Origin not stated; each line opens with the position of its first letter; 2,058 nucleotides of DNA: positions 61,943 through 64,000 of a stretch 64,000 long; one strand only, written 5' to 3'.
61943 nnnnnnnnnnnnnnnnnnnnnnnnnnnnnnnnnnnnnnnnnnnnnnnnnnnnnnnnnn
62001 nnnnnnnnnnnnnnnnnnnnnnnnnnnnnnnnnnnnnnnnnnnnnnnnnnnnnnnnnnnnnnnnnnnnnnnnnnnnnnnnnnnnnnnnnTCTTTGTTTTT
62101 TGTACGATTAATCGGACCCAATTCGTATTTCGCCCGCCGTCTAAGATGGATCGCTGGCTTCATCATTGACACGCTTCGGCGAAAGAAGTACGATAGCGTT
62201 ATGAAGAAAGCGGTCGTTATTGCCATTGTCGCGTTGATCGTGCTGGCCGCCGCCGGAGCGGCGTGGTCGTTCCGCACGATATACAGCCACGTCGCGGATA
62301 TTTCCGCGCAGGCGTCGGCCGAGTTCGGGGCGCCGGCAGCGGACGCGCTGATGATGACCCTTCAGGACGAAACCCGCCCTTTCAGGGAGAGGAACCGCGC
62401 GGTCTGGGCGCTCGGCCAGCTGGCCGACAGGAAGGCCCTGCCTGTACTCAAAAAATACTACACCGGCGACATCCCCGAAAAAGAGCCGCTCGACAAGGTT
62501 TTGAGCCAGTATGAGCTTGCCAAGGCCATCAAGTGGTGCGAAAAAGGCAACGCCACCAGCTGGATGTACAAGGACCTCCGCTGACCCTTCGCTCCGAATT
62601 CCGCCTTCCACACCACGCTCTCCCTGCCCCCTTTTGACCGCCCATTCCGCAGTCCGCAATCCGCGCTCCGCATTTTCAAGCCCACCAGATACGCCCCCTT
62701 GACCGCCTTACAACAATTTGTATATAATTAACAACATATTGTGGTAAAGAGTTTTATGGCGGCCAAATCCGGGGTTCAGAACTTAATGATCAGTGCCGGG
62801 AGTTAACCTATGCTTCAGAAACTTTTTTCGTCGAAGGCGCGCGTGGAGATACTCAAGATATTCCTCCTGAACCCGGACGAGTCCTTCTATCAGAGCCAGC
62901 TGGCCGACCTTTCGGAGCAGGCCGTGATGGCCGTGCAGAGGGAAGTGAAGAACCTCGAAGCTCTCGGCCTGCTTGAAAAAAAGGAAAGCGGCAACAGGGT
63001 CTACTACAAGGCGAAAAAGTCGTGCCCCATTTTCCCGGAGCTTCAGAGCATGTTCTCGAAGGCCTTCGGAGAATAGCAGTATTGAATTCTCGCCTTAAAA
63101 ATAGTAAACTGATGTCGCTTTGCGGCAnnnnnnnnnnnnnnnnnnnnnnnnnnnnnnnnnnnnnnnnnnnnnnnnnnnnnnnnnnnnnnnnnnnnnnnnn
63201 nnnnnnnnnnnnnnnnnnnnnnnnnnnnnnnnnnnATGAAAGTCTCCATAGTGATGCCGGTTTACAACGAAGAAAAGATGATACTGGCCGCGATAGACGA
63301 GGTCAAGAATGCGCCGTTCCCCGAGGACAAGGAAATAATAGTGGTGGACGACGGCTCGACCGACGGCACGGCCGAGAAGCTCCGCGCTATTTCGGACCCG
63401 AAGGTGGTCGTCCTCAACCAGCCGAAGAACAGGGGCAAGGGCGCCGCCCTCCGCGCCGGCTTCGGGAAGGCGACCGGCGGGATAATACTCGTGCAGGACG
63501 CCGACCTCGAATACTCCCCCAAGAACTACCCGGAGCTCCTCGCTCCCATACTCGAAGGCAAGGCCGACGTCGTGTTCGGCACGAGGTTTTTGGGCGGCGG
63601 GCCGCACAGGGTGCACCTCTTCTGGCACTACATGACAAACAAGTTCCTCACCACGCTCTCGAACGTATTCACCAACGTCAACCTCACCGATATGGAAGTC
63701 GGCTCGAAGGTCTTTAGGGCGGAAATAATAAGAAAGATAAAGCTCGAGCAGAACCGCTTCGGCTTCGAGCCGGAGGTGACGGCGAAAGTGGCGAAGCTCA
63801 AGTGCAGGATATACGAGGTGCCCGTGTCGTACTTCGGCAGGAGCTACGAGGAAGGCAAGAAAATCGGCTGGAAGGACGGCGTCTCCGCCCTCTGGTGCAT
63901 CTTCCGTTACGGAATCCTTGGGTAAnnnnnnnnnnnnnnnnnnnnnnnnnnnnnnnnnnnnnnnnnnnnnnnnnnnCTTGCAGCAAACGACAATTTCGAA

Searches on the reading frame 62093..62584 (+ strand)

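Call 80: search_protein_families(library=pfam, proteins=[window:62093-62584:+], max_evalue=0.01)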
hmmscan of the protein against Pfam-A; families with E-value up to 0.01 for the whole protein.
window:62093-62584:+ (163 aa): 2 families
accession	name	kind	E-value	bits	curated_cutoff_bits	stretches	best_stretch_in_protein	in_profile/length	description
PF03130.22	HEAT_PBS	-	6.5e-05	23.5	20.9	1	100-121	2-23/27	PBS lyase HEAT-like repeat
PF13646.12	HEAT_2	-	0.00073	20.2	27.7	1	72-124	21-72/88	HEAT repeats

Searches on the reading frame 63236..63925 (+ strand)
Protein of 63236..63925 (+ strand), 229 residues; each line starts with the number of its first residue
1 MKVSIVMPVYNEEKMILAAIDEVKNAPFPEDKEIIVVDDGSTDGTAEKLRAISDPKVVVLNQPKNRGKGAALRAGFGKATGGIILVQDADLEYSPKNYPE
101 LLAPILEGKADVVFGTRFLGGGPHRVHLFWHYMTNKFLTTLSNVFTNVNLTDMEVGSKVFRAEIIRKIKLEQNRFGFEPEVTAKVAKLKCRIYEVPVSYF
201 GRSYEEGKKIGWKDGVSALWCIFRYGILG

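Call 111: search_protein_families(library=pfam, proteins=[window:63236-63925:+], max_evalue=0.001)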
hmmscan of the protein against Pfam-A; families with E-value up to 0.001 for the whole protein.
window:63236-63925:+ (229 aa): 3 families
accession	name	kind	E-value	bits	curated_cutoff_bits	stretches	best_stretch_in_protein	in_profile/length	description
PF00535.33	Glycos_transf_2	-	1.9e-37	129.2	23.3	1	4-168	1-167/168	Glycosyl transferase family 2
PF10111.15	Glyco_tranf_2_2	-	4.1e-08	33.5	27.3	1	4-102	1-103/276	Glycosyltransferase like family 2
PF13641.12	Glyco_tranf_2_3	-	1.3e-06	29.1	27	1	3-155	3-149/230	Glycosyltransferase like family 2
